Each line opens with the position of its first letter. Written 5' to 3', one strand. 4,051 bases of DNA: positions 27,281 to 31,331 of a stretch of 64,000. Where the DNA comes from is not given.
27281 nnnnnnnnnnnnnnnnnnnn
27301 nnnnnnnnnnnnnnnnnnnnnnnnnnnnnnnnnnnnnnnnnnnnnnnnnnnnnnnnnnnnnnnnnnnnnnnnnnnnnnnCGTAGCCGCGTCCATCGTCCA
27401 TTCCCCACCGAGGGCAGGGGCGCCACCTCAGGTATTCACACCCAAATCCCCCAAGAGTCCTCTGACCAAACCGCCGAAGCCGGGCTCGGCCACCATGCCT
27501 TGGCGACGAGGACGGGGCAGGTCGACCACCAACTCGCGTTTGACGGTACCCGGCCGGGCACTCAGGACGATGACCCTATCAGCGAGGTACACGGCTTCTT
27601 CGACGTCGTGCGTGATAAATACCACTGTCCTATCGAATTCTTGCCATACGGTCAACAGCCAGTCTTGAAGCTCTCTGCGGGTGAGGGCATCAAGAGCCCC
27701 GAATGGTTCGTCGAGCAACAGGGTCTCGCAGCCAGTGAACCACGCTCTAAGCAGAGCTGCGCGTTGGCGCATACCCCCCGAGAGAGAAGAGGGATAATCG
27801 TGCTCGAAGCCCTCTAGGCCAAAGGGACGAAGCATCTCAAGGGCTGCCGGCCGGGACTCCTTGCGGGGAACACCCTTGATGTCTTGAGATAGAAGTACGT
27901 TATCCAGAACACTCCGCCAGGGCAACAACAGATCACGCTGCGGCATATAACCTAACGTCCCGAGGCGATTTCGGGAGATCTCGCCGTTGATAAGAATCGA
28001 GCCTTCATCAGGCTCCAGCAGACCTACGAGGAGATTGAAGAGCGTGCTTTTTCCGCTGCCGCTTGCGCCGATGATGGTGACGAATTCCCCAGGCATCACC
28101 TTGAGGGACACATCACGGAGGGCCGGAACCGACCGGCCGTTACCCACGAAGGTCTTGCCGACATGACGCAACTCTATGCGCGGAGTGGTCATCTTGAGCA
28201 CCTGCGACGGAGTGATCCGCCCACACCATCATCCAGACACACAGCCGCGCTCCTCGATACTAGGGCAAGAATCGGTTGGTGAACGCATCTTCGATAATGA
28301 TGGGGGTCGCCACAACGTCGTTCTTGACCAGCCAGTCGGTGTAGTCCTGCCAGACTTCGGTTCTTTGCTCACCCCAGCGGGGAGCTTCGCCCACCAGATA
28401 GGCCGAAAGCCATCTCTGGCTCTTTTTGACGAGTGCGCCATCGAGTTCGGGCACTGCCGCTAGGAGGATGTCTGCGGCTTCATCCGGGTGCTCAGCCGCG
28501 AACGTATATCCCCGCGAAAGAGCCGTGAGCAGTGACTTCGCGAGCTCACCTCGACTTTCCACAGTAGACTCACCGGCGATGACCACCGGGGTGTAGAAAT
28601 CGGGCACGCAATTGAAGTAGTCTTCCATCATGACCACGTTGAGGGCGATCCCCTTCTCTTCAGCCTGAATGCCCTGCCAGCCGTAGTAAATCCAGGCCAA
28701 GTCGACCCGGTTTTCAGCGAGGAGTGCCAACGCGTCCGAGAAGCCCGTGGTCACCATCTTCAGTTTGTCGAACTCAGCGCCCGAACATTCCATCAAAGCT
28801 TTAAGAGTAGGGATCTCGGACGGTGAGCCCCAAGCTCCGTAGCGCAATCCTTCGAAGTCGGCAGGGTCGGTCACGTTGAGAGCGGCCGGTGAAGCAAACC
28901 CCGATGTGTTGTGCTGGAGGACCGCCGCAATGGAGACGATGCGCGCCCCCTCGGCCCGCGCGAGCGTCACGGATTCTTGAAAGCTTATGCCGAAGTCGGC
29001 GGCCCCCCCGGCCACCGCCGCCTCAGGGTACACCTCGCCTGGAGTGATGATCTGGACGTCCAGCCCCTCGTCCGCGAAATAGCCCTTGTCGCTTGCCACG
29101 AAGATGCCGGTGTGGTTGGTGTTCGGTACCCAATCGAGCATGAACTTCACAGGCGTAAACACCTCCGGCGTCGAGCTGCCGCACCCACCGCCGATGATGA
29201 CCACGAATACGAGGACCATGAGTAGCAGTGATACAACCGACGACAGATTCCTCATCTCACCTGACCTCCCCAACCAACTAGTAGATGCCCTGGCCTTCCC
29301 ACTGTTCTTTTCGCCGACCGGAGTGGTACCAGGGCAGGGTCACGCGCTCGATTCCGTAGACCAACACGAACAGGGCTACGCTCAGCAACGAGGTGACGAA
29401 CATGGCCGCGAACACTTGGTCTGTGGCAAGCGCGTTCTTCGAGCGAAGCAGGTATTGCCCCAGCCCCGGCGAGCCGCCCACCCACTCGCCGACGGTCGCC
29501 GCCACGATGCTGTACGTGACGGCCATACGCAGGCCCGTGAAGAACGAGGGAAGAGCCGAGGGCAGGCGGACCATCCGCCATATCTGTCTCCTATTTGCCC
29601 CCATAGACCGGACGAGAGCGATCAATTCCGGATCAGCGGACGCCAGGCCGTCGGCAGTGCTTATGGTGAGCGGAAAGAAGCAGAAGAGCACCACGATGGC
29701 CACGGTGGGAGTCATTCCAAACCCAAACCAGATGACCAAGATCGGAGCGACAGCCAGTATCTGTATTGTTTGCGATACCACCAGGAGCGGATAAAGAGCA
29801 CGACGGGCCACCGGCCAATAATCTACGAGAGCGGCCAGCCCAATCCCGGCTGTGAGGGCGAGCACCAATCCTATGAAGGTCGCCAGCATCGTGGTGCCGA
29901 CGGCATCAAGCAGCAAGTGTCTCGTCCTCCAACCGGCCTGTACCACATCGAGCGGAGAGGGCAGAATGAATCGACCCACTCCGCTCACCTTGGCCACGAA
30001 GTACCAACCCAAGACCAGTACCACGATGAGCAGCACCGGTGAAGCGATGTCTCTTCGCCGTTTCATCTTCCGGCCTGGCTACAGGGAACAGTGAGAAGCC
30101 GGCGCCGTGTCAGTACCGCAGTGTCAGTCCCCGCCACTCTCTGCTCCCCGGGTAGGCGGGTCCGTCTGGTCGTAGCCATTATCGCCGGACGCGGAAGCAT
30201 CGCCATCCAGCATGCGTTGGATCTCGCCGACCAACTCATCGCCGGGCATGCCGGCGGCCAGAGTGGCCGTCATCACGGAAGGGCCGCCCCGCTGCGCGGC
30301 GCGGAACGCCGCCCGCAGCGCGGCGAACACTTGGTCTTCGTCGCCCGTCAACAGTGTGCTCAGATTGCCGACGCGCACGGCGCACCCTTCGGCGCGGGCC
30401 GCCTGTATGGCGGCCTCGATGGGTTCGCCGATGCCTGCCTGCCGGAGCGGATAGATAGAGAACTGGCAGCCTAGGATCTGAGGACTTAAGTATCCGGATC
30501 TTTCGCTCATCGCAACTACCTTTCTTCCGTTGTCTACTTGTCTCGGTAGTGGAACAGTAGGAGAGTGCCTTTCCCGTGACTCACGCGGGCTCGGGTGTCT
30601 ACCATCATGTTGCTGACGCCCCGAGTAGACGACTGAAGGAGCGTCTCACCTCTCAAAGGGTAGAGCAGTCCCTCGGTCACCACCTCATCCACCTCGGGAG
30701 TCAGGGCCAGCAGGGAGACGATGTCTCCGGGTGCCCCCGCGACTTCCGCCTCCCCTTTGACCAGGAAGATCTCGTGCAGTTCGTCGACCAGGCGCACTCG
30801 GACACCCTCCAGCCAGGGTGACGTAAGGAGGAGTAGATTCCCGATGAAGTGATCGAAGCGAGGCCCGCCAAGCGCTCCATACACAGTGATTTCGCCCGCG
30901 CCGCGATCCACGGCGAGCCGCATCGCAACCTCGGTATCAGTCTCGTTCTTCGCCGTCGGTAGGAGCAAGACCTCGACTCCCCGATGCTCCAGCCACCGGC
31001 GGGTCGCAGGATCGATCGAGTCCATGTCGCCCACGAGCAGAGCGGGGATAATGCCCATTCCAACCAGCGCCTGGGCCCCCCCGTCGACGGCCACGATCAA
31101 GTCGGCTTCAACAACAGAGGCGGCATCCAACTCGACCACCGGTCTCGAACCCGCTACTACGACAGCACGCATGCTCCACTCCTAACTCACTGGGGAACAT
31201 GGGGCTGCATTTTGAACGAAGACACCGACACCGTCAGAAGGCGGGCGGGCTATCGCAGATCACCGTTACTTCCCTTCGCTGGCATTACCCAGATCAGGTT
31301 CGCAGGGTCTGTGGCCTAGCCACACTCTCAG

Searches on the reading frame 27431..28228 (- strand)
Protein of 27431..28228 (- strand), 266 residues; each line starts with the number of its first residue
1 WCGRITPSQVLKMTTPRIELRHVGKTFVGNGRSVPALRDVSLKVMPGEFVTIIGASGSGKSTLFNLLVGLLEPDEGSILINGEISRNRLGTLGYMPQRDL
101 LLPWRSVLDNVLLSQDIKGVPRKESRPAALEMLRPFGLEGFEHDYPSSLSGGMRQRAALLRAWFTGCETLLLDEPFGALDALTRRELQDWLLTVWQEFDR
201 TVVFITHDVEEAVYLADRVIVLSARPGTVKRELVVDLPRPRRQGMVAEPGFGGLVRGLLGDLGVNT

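Call 41: search_protein_families(library=pfam, max_evalue=1e-7, proteins=[window:27431-28228:-])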
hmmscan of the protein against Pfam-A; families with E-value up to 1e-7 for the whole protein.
window:27431-28228:- (266 aa): 1 family
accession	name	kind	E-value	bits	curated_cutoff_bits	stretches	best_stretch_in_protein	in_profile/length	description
PF00005.33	ABC_tran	-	2.6e-29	103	25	1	37-176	1-136/137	ABC transporter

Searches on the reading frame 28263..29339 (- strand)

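Call 41: search_protein_families(library=pfam, max_evalue=1e-7, proteins=[window:28263-29339:-])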
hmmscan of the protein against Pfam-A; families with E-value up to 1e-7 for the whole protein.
window:28263-29339:- (359 aa): 1 family
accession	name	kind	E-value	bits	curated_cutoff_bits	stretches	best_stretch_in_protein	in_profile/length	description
PF09084.16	NMT1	-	1.4e-66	224.9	20.5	1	73-288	1-216/216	NMT1/THI5 like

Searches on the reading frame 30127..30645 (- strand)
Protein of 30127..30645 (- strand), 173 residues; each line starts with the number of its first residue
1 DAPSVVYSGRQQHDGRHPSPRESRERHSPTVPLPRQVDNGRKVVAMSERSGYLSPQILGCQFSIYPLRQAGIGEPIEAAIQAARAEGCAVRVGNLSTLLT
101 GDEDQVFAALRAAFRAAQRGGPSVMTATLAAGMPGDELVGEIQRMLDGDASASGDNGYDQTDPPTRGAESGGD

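Call 41: search_protein_families(library=pfam, max_evalue=1e-7, proteins=[window:30127-30645:-])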
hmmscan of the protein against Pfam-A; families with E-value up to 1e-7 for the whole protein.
window:30127-30645:- (173 aa): 1 family
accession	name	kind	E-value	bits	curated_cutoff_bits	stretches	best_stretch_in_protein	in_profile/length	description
PF07615.16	Ykof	-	1.3e-10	42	21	1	58-136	2-81/81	YKOF-related Family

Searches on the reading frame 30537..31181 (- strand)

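Call 41: search_protein_families(library=pfam, max_evalue=1e-7, proteins=[window:30537-31181:-])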
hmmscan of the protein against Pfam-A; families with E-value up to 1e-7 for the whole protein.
window:30537-31181:- (215 aa): 2 families
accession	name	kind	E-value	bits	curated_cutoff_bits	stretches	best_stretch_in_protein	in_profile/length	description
PF04263.21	TPK_catalytic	-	2.3e-26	92.4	30.7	1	25-129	7-111/113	Thiamin pyrophosphokinase, catalytic domain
PF04265.19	TPK_B1_binding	-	4.7e-09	36.2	22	1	151-206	10-66/67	Thiamin pyrophosphokinase, vitamin B1 binding domain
